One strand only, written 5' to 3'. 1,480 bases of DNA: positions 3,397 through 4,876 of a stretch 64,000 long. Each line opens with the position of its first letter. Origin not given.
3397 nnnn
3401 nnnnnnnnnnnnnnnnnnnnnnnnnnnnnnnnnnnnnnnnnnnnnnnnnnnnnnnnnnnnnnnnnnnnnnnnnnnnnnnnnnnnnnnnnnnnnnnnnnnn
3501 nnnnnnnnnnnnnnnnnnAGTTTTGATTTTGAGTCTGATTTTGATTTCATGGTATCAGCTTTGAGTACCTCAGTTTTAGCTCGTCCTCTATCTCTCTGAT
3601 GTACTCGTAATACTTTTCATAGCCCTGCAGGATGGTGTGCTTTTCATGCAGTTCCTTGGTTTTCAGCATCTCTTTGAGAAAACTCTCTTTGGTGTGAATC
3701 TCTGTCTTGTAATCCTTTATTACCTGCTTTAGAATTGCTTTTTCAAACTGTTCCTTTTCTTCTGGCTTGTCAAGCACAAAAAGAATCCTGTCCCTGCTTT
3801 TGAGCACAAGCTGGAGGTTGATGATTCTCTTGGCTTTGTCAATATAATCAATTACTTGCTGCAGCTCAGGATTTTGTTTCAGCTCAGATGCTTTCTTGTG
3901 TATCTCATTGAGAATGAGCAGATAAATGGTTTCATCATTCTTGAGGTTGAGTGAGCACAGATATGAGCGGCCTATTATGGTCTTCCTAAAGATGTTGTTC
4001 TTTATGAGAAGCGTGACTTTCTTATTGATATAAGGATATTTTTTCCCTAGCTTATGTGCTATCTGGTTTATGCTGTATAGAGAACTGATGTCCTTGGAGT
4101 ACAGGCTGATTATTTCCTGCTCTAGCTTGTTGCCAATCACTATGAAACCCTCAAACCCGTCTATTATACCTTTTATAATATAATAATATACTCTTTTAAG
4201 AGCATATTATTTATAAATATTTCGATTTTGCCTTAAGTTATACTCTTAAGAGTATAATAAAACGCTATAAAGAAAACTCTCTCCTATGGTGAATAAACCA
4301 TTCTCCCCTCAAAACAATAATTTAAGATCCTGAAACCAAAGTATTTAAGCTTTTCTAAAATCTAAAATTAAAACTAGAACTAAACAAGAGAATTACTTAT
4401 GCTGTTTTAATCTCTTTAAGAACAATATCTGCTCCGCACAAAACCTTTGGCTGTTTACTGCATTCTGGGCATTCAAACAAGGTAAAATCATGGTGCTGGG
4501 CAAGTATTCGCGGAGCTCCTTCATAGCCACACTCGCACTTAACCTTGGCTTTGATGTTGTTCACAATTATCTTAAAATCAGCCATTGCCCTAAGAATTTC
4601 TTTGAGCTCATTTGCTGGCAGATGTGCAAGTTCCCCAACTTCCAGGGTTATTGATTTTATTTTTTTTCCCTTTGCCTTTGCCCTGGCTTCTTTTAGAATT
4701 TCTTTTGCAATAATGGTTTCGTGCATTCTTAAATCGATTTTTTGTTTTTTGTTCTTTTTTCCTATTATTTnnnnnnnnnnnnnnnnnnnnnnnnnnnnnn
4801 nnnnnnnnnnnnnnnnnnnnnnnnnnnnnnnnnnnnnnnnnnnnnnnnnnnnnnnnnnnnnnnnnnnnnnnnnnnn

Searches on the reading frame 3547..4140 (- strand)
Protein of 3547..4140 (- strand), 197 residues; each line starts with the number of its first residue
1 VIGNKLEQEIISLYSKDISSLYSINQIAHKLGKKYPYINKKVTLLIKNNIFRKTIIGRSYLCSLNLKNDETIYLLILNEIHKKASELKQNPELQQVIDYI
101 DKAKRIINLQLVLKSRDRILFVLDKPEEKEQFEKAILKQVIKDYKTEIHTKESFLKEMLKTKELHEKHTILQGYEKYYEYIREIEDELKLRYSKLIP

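Call 42: search_protein_families(library=pfam, proteins=[window:3547-4140:-], max_evalue=0.0001)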
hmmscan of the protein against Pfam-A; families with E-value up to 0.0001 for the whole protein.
window:3547-4140:- (197 aa): 0 families

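Call 46: search_protein_families(library=pfam, proteins=[window:3547-4140:-], max_evalue=1)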
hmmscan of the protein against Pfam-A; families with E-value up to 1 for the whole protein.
window:3547-4140:- (197 aa): 1 family
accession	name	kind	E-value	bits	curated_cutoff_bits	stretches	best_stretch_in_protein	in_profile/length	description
PF15508.11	NAAA-beta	-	0.26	12.2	27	0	138-164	19-48/63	beta subunit of N-acylethanolamine-hydrolyzing acid amidase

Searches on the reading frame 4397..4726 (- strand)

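Call 42: search_protein_families(library=pfam, proteins=[window:4397-4726:-], max_evalue=0.0001)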
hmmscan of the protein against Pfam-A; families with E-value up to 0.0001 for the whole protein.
window:4397-4726:- (109 aa): 1 family
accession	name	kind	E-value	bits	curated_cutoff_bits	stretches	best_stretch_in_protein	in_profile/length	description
PF01155.25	HypA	-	6.7e-13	49.1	28.9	1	1-107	1-111/112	Hydrogenase/urease nickel incorporation, metallochaperone, hypA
